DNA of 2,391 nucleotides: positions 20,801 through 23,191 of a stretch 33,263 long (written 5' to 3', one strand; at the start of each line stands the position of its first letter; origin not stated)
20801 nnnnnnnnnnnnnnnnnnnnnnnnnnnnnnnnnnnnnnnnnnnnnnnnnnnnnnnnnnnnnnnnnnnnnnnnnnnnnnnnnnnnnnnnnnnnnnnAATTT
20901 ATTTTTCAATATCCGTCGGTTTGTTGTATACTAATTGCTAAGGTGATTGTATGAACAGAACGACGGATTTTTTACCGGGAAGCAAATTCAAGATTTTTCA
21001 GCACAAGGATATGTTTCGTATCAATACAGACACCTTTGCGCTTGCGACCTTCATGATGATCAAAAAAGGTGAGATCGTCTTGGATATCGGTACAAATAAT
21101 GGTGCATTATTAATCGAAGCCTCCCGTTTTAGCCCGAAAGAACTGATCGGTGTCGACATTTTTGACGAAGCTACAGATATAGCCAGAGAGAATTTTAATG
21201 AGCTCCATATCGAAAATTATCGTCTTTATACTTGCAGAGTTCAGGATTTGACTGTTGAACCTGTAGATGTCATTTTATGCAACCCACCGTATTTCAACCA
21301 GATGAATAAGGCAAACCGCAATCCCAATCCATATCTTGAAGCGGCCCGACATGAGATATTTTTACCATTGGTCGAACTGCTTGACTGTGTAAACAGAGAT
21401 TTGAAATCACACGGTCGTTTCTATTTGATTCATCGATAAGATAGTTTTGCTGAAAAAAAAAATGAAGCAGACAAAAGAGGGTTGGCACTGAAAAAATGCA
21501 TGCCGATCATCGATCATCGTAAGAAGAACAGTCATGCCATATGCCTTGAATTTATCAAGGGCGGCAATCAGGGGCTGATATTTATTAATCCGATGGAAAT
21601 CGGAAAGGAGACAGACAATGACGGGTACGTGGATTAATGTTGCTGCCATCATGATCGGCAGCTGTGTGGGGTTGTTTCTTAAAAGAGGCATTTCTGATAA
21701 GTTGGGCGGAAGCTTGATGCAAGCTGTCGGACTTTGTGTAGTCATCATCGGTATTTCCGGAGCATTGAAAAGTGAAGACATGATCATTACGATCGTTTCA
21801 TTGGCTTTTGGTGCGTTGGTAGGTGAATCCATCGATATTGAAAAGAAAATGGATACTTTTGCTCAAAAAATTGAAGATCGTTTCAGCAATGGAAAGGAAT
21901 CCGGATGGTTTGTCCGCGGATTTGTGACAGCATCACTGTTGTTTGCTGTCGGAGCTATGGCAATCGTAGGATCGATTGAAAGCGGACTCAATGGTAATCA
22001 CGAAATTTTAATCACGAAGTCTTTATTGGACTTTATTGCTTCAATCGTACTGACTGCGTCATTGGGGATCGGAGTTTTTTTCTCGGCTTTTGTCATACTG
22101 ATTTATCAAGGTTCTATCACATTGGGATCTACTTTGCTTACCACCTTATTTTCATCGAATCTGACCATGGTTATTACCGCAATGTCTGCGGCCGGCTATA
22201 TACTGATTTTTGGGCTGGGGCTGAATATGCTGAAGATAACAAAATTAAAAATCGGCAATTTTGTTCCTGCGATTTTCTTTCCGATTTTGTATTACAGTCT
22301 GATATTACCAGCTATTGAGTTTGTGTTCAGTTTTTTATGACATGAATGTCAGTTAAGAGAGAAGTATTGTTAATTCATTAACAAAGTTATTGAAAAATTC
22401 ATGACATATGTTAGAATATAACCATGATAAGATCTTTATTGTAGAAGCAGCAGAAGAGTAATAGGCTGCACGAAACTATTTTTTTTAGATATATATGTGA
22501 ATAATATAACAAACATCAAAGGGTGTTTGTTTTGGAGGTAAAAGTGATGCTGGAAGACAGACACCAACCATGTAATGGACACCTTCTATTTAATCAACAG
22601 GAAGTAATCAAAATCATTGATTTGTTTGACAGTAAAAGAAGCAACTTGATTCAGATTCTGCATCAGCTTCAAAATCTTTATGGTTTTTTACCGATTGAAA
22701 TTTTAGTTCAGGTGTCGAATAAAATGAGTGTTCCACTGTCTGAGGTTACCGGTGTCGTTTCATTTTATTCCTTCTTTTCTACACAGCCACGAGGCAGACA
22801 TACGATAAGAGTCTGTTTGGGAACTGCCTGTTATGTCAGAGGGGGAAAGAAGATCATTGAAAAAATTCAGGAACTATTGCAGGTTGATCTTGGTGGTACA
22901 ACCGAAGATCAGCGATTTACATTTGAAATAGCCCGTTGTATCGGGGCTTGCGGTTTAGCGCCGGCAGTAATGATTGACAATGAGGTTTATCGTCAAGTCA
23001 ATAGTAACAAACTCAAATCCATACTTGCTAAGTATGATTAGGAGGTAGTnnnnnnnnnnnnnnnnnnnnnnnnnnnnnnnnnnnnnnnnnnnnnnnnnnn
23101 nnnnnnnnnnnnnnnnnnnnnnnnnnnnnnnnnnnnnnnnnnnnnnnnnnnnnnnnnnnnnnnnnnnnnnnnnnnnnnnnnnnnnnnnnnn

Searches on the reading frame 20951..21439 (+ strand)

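Call 4: search_protein_families(library=pfam, proteins=[window:20951-21439:+], max_evalue=0.001)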
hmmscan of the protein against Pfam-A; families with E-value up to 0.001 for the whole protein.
window:20951-21439:+ (162 aa): 9 families
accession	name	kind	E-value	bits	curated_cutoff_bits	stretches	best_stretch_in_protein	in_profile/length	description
PF13847.12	Methyltransf_31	-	1.7e-10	41.2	27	1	37-130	1-95/145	Methyltransferase domain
PF06325.19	PrmA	-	2.2e-10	41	22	1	35-111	157-233/296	Ribosomal protein L11 methyltransferase (PrmA)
PF05175.20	MTS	-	1.3e-09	38.3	23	1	29-122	21-116/170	Methyltransferase small domain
PF13649.12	Methyltransf_25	-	8.3e-08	33.3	27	1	43-118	1-77/97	Methyltransferase domain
PF01170.24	UPF0020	-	5e-07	30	22.3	1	63-128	77-145/197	RMKL-like, methyltransferase domain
PF08242.18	Methyltransf_12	-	8.8e-06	26.8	30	1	44-111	1-72/98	Methyltransferase domain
PF13489.12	Methyltransf_23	-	1.5e-05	25.2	27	1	37-86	20-61/164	Methyltransferase domain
PF03602.21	Cons_hypoth95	-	8.4e-05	22.7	24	1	21-118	20-127/182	Conserved hypothetical protein 95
PF08241.18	Methyltransf_11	-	0.00015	22.8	21.2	1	44-111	1-67/95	Methyltransferase domain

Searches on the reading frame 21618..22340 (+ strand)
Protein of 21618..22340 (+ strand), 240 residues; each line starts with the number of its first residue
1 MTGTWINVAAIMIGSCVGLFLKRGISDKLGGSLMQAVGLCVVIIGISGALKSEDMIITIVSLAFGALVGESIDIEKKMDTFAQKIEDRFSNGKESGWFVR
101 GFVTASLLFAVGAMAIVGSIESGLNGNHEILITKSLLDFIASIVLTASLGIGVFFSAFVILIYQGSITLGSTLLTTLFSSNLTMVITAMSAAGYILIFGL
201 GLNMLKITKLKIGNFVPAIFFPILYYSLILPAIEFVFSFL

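Call 4: search_protein_families(library=pfam, proteins=[window:21618-22340:+], max_evalue=0.001)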
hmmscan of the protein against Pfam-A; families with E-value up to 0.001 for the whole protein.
window:21618-22340:+ (240 aa): 2 families
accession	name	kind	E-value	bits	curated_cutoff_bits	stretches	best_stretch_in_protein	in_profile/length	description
PF04474.17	DUF554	-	1.5e-74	250.6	25.1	1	2-226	1-219/220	Protein of unknown function (DUF554)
PF04123.18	DUF373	-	0.00074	19.5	28.3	0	29-205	153-320/335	Domain of unknown function (DUF373)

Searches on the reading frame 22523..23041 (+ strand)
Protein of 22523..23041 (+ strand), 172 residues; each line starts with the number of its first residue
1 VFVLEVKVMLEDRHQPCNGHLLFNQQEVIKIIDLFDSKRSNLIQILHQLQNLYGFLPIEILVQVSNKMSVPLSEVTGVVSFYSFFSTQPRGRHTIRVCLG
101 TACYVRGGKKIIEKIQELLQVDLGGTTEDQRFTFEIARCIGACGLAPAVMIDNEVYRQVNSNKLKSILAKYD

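Call 4: search_protein_families(library=pfam, proteins=[window:22523-23041:+], max_evalue=0.001)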
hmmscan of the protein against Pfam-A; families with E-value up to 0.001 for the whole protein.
window:22523-23041:+ (172 aa): 1 family
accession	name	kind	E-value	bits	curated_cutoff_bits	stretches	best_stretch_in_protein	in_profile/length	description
PF01257.25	2Fe-2S_thioredx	-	1.5e-47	161.6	24.8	1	30-171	3-144/145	Thioredoxin-like [2Fe-2S] ferredoxin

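Call 15: search_protein_families(library=ncbifam, proteins=[window:22523-23041:+], max_evalue=0.00001)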
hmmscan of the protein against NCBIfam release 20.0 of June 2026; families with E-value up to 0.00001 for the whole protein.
window:22523-23041:+ (172 aa): 9 families
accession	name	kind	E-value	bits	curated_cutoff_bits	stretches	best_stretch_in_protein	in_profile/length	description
NF005747.0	PRK07571.1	equivalog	4.8e-45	153.3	224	1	34-167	31-164/173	bidirectional hydrogenase complex protein HoxE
NF005722.0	PRK07539.1-2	equivalog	8.2e-40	136.4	141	1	26-171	11-156/157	NADH-quinone oxidoreductase subunit NuoE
NF004638.0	PRK05988.1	equivalog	6.3e-38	130.1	198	1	26-170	12-156/159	formate dehydrogenase subunit gamma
TIGR01958.1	nuoE_fam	subfamily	2.5e-37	128.3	142.4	1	35-171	9-147/148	NADH-quinone oxidoreductase subunit NuoE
NF005725.0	PRK07539.1-5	equivalog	3.7e-34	117.9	220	1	25-171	22-171/174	NADH-quinone oxidoreductase subunit NuoE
NF005721.0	PRK07539.1-1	equivalog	1.2e-28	100.2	308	1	26-168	32-174/292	NADH-quinone oxidoreductase subunit NuoE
NF005723.0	PRK07539.1-3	equivalog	1.9e-24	86.4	226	1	36-169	20-154/158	NADH-quinone oxidoreductase subunit NuoE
NF005724.0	PRK07539.1-4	equivalog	1.6e-20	73.9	280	1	37-171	37-172/240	NADH-quinone oxidoreductase subunit NuoE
NF009040.0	PRK12373.1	equivalog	1.2e-15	58.1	514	1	38-171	35-169/400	NADH-quinone oxidoreductase subunit E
